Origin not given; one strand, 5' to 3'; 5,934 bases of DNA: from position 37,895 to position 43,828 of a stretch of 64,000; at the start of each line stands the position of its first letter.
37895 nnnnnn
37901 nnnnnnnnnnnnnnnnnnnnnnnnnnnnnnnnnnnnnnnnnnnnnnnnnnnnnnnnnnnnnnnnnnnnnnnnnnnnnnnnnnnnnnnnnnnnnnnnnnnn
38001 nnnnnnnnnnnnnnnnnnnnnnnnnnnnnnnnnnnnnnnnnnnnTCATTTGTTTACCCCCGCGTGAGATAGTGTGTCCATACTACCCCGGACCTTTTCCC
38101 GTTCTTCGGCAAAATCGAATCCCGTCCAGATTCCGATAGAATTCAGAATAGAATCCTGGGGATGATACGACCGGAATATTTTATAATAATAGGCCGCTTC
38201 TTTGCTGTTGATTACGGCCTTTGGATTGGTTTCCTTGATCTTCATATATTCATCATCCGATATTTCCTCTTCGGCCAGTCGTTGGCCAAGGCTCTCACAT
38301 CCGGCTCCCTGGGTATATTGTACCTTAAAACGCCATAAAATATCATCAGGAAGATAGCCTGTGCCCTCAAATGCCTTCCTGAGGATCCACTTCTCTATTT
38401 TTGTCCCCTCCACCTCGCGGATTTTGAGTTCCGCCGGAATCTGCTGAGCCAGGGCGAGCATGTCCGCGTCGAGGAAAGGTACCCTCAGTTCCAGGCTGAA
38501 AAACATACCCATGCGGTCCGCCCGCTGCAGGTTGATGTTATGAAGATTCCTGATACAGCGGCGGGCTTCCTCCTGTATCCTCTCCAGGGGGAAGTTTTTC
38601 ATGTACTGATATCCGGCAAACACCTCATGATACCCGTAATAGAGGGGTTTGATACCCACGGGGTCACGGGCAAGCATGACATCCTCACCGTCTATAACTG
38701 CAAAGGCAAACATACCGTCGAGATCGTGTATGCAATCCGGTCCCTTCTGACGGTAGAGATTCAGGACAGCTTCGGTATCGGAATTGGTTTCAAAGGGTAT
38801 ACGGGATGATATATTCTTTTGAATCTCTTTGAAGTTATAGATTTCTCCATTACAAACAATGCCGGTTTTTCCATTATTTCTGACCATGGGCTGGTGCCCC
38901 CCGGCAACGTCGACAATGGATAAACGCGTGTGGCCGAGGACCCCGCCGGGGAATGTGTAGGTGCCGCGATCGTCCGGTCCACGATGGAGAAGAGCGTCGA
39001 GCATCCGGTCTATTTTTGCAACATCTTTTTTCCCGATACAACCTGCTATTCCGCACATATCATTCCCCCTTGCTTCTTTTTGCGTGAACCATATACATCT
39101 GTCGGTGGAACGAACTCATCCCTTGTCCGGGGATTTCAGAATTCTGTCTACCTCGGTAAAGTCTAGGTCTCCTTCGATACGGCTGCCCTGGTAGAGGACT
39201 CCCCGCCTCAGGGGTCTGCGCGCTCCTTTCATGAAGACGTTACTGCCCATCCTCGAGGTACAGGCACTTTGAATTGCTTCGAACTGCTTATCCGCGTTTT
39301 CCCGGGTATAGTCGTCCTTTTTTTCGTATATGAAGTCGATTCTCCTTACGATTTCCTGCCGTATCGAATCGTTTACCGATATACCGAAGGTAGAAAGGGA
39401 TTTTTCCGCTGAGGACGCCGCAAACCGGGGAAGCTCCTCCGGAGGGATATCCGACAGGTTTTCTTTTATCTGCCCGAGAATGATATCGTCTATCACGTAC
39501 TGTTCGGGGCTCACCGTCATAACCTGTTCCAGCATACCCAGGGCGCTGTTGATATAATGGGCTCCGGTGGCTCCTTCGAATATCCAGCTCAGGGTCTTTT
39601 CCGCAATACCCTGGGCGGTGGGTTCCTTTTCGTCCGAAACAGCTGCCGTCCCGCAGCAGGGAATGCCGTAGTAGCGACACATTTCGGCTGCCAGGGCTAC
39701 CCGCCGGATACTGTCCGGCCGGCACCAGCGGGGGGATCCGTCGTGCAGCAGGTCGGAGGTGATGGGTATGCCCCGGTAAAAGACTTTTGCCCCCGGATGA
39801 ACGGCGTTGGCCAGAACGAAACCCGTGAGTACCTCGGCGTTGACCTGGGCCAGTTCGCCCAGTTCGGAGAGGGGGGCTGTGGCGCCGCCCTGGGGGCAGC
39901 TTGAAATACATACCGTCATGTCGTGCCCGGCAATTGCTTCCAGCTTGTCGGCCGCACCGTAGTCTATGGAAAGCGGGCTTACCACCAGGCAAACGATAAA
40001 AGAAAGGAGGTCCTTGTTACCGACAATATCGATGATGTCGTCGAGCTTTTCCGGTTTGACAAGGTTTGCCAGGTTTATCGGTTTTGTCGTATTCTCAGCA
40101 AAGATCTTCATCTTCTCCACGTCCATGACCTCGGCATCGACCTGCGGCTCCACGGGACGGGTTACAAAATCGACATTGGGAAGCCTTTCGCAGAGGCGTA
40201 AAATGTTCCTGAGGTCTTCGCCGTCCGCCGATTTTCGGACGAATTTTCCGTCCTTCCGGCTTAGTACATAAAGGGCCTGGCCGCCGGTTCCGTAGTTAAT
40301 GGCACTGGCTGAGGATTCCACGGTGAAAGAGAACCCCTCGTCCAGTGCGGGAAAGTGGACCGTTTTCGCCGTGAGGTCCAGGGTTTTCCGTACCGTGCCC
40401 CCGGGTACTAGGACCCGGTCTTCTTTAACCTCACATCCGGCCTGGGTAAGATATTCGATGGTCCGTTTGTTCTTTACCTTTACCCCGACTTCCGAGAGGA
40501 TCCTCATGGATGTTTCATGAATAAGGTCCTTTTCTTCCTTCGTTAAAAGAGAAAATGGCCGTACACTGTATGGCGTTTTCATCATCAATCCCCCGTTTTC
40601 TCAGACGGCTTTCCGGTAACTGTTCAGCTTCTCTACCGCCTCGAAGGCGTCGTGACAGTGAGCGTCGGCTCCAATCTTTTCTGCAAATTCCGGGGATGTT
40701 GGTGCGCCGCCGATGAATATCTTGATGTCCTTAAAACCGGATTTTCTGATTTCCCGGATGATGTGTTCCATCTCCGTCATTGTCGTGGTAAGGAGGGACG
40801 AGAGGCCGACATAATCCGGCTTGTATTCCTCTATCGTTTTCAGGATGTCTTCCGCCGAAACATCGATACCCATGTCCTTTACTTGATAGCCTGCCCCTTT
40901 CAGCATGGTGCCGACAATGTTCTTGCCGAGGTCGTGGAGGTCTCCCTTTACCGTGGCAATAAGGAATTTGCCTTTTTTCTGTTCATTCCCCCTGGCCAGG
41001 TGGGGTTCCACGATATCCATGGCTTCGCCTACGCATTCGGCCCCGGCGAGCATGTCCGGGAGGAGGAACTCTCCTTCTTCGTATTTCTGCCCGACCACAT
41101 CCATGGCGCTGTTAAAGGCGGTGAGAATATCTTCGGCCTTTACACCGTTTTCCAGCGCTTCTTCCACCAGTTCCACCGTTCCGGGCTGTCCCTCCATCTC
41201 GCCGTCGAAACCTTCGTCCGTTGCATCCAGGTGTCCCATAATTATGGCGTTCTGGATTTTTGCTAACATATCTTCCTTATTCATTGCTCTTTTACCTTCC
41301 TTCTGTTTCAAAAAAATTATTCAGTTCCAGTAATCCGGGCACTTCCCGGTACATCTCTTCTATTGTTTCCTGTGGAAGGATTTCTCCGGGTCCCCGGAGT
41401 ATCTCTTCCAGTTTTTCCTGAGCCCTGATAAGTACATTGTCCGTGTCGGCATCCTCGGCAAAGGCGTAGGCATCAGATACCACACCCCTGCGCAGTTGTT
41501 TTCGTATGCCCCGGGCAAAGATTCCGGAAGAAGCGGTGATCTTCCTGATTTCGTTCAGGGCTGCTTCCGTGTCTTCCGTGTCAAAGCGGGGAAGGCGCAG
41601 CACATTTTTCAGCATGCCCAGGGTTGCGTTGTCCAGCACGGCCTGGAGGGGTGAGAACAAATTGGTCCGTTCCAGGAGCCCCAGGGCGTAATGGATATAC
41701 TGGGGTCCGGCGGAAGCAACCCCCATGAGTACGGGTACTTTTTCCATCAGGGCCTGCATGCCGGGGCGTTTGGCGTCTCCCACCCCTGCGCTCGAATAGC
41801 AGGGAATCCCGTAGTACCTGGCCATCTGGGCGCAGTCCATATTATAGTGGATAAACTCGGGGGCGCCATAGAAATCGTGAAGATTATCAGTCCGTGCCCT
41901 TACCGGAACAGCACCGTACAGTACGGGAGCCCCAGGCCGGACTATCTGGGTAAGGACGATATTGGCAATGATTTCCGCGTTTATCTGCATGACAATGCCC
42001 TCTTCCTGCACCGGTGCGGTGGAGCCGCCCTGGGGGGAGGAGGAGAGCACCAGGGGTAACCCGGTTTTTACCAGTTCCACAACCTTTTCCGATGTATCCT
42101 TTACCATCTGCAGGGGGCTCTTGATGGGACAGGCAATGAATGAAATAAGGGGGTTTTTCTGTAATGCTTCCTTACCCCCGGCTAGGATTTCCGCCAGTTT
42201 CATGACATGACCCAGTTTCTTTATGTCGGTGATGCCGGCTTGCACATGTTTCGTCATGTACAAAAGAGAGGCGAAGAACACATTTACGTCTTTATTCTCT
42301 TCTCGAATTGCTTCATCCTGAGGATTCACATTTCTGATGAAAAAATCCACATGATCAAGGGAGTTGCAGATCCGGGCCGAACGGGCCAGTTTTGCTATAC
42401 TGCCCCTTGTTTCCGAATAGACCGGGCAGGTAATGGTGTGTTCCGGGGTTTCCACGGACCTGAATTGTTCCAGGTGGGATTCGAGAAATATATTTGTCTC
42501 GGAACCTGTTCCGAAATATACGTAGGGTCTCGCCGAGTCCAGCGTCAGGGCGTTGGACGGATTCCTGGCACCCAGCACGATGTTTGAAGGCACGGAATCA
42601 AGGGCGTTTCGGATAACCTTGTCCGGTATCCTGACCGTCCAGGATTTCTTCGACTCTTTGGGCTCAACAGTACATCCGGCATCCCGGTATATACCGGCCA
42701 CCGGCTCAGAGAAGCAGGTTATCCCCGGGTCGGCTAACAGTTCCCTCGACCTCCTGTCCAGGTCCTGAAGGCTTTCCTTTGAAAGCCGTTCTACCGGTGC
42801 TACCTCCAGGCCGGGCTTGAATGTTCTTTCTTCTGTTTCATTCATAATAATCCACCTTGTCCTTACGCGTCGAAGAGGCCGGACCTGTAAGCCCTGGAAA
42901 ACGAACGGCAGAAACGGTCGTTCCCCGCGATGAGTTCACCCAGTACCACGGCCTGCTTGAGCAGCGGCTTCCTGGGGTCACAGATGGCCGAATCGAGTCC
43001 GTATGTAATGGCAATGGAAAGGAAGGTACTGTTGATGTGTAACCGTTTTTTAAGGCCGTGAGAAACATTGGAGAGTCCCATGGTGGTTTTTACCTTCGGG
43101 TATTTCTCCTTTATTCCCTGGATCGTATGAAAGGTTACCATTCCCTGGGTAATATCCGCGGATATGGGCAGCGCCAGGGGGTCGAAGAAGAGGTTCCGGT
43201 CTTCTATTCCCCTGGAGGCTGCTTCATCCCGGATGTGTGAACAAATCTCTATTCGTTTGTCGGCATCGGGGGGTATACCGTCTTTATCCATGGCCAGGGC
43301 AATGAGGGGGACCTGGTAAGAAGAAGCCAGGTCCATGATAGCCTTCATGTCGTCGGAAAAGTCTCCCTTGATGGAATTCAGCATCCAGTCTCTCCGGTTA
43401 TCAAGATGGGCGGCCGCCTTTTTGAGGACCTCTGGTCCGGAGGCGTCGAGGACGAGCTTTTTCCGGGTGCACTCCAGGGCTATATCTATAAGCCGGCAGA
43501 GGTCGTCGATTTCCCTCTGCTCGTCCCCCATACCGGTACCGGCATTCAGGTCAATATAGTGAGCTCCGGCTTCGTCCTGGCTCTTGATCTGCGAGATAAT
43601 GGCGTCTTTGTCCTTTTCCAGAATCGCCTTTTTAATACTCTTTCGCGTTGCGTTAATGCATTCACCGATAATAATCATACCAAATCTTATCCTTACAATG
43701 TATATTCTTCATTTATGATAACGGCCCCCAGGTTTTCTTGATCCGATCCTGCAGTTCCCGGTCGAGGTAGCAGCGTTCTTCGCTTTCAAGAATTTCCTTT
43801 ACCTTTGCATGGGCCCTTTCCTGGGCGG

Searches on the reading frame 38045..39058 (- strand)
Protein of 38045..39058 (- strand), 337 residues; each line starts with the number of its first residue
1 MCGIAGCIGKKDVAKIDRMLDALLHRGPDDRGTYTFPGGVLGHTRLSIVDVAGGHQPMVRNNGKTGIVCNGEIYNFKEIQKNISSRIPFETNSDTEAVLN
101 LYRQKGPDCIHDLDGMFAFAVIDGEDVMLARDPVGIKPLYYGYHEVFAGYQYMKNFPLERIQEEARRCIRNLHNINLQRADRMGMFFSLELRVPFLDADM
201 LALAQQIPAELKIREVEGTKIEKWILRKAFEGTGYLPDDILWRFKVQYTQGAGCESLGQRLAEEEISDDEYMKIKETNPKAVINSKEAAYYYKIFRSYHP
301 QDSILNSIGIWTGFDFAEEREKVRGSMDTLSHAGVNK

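Call 39: search_protein_families(library=pfam, proteins=[window:38045-39058:-], max_evalue=0.00001)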
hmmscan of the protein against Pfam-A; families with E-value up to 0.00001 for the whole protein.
window:38045-39058:- (337 aa): 3 families
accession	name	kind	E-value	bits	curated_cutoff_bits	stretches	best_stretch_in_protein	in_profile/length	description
PF13537.11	GATase_7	-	4.8e-36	123.9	25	1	43-145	1-108/123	Glutamine amidotransferase domain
PF13522.11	GATase_6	-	3.5e-33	114.8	27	1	28-146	1-123/130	Glutamine amidotransferase domain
PF00733.27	Asn_synthase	-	1.1e-22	81.7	21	1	159-269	205-311/354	Asparagine synthase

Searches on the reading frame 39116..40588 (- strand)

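Call 39: search_protein_families(library=pfam, proteins=[window:39116-40588:-], max_evalue=0.00001)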
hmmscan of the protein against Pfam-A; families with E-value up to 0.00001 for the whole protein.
window:39116-40588:- (490 aa): 1 family
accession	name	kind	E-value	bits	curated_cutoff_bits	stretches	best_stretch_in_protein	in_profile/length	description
PF06253.16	MTTB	-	4.8e-50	170.4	25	1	9-381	28-403/500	Trimethylamine methyltransferase (MTTB)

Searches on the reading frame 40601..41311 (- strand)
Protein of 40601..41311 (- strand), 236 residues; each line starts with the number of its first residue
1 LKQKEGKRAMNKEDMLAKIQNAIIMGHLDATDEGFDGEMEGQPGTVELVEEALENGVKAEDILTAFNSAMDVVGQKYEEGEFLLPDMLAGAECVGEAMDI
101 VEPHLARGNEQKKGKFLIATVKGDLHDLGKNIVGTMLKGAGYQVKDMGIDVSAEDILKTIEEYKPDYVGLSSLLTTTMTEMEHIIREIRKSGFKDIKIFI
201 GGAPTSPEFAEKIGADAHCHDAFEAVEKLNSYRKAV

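Call 40: search_protein_families(library=pfam, proteins=[window:40601-41311:-], max_evalue=0.00001)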
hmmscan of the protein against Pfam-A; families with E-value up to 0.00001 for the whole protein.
window:40601-41311:- (236 aa): 2 families
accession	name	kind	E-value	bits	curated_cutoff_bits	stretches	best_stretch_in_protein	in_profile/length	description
PF02310.24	B12-binding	-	1.5e-29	102.7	32.1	1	115-225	2-119/121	B12 binding domain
PF02607.22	B12-binding_2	-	1.3e-10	41.8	23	1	44-101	16-73/74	B12 binding domain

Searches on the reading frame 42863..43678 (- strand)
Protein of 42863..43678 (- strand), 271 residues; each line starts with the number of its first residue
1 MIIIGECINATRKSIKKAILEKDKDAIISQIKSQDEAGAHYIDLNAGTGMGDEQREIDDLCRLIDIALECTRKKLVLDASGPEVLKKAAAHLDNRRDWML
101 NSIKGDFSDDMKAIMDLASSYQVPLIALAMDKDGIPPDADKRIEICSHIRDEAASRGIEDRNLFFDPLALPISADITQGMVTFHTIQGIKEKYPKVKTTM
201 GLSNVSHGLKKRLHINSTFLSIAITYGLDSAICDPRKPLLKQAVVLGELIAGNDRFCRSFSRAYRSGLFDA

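Call 40: search_protein_families(library=pfam, proteins=[window:42863-43678:-], max_evalue=0.00001)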
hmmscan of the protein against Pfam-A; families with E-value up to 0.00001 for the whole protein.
window:42863-43678:- (271 aa): 1 family
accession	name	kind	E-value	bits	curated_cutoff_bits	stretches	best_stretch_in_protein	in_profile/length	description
PF00809.28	Pterin_bind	-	1.5e-22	80.9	25.5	1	6-232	2-242/244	Pterin binding enzyme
